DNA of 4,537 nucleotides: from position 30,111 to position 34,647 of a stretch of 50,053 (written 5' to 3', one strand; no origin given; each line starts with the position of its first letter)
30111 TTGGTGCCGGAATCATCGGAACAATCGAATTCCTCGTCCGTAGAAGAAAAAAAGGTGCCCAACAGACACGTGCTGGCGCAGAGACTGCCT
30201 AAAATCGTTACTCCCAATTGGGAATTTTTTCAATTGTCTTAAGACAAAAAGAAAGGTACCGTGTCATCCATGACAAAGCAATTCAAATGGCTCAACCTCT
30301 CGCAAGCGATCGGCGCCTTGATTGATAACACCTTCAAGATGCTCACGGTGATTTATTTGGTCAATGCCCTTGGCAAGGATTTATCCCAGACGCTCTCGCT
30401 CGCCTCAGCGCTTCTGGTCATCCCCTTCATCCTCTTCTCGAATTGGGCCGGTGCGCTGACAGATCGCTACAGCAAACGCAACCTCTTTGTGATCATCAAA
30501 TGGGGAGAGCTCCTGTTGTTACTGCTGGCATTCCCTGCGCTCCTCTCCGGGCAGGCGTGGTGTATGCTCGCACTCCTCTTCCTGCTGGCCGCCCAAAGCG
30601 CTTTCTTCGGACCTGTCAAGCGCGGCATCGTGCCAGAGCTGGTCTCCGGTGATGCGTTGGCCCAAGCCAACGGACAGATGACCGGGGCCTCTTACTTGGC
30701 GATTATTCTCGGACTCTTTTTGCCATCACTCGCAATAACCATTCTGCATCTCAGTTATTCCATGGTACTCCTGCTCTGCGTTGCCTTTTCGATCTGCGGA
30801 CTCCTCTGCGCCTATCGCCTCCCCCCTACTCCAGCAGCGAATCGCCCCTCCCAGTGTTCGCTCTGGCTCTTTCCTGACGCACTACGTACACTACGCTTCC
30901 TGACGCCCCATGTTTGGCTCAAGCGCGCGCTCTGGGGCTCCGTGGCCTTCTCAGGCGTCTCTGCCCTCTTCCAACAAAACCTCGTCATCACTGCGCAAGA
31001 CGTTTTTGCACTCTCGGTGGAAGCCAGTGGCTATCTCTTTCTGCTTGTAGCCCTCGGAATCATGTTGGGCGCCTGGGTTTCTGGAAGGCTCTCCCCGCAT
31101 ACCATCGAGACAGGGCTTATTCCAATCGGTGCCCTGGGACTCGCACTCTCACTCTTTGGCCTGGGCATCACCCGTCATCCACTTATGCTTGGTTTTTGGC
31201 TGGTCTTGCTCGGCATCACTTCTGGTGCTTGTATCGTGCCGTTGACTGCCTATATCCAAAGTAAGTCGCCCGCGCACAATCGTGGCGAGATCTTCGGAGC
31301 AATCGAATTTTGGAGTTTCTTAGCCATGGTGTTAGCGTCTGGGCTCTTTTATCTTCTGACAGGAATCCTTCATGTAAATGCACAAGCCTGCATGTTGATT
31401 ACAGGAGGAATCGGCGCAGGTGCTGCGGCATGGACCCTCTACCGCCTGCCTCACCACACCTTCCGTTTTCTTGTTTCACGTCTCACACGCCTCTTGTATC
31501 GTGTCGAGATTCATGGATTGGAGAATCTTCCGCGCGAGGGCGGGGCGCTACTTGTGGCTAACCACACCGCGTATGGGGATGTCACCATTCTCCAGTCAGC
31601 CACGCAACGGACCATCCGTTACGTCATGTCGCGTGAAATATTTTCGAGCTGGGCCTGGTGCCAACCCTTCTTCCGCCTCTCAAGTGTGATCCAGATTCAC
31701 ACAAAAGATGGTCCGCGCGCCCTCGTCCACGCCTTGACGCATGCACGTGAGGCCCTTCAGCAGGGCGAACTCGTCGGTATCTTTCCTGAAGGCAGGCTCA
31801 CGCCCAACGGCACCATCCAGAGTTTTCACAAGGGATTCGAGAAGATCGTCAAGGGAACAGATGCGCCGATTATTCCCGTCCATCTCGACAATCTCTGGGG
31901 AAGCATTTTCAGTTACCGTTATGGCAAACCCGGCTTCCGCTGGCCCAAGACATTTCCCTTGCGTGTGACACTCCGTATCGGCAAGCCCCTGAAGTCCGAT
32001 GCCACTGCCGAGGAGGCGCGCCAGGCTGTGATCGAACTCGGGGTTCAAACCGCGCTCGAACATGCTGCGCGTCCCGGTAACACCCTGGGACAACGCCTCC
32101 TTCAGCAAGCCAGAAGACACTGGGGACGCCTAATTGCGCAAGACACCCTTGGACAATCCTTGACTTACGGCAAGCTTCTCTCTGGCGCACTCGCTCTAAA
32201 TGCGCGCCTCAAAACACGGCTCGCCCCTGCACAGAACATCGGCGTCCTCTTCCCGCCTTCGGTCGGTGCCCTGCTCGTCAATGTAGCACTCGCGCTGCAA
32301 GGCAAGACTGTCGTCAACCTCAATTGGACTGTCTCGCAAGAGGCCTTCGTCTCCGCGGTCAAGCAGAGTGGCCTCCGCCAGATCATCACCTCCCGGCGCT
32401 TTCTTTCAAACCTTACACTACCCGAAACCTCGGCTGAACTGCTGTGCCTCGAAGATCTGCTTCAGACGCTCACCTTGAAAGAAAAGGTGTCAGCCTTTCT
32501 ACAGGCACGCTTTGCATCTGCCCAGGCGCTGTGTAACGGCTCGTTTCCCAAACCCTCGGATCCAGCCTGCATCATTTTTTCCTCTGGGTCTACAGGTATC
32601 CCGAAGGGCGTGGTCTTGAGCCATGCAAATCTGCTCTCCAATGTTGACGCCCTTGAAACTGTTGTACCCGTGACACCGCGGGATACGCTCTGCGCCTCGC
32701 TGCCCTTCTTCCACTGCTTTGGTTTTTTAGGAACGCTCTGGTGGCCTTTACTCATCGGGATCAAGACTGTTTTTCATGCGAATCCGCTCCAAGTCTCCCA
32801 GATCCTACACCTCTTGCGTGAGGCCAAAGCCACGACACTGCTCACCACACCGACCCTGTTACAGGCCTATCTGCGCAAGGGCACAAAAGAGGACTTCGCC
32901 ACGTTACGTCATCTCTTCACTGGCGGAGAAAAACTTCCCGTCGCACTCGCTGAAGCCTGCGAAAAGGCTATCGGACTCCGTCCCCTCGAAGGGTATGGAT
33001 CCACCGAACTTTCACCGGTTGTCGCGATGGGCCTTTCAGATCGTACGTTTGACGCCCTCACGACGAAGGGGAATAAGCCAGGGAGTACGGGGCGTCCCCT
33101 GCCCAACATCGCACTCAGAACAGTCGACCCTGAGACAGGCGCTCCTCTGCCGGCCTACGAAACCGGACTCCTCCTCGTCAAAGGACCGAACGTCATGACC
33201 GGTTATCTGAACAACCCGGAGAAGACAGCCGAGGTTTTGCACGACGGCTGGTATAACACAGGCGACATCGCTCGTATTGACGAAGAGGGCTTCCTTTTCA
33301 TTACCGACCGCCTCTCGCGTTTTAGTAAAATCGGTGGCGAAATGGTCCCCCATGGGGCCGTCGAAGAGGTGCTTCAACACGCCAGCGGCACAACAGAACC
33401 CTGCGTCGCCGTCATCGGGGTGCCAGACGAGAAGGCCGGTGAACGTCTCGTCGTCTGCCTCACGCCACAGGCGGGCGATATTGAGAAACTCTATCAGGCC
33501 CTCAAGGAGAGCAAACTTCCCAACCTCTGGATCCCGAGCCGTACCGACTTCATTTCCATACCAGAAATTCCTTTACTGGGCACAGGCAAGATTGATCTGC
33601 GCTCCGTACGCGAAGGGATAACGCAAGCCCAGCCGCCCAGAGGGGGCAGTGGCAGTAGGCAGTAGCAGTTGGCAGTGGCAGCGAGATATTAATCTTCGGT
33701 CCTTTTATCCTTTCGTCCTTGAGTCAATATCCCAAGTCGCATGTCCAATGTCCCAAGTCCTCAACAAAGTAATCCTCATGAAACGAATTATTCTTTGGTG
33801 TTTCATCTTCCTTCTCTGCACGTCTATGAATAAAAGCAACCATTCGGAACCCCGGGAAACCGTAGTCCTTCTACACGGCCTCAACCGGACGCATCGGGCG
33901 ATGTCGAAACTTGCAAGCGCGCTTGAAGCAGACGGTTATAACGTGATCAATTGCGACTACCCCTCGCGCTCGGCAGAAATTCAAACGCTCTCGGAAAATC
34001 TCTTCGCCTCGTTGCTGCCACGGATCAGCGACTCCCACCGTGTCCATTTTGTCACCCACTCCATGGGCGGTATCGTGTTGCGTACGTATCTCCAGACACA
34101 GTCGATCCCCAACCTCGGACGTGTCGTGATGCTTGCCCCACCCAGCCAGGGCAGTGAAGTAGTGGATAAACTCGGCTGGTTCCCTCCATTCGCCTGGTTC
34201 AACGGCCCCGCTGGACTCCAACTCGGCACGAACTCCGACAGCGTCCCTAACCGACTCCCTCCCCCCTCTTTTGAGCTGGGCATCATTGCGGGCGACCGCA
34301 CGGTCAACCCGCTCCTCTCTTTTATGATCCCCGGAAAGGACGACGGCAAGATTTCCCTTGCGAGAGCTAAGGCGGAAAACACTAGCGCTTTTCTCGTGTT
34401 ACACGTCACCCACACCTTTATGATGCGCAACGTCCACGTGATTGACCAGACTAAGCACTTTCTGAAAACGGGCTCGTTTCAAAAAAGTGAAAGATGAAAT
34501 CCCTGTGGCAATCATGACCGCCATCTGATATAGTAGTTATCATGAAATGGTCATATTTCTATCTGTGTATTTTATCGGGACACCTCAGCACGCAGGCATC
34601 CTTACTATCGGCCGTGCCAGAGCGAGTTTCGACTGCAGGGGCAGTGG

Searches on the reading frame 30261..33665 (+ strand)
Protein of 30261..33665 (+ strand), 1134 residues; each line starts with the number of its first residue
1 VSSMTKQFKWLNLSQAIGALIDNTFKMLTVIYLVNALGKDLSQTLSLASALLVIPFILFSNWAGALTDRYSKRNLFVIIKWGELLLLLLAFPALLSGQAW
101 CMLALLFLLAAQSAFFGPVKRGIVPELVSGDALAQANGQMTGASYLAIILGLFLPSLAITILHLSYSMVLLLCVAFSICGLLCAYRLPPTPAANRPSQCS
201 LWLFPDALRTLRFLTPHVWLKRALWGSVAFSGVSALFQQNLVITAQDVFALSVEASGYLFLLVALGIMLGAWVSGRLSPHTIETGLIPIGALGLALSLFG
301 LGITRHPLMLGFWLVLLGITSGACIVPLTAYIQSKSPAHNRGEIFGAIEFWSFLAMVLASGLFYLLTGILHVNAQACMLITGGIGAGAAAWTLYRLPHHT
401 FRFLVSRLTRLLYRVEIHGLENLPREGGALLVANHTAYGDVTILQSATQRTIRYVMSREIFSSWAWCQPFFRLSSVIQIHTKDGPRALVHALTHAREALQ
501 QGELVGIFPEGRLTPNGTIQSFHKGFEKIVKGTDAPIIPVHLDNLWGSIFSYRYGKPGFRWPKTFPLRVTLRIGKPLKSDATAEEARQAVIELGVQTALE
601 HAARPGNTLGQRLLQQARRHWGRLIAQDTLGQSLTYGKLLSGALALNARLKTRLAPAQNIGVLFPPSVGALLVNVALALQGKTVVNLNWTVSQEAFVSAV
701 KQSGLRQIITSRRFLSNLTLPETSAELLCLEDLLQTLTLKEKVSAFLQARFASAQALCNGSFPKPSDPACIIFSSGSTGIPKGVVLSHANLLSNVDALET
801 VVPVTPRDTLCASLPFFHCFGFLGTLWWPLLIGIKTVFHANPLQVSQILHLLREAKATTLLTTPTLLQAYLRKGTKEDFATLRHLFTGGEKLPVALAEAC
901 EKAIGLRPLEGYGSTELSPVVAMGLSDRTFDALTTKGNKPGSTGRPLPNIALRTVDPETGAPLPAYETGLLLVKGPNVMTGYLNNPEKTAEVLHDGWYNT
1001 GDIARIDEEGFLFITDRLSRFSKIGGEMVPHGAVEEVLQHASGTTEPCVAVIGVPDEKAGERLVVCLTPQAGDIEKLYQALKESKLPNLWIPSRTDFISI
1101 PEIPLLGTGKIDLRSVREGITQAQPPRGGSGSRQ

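Call 51: search_protein_families(library=pfam, proteins=[window:30261-33665:+], max_evalue=0.00001)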
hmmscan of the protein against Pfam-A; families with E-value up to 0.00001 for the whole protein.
window:30261-33665:+ (1134 aa): 3 families
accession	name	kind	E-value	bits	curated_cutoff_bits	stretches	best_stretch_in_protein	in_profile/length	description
PF00501.34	AMP-binding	-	8.2e-70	236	29.9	1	615-983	3-384/384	AMP-binding enzyme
PF01553.26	Acyltransferase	-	2.1e-24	86.3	23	1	414-541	1-130/132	Acyltransferase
PF07690.21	MFS_1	-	4.3e-24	85.5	33.4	1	24-359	10-346/347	Major Facilitator Superfamily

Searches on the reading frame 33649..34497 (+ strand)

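Call 52: search_protein_families(library=pfam, proteins=[window:33649-34497:+], max_evalue=0.00001)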
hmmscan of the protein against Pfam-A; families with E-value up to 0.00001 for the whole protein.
window:33649-34497:+ (282 aa): 3 families
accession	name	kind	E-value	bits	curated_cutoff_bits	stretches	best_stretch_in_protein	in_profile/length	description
PF12697.13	Abhydrolase_6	-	6.6e-09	37.2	26.3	1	72-194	1-117/217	Alpha/beta hydrolase family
PF12146.15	Hydrolase_4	-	1.3e-07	31.6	27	0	67-104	2-39/239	Serine aminopeptidase, S33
PF24096.1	DUF7379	-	4.8e-06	27.1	33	1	82-174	21-120/191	Domain of unknown function (DUF7379)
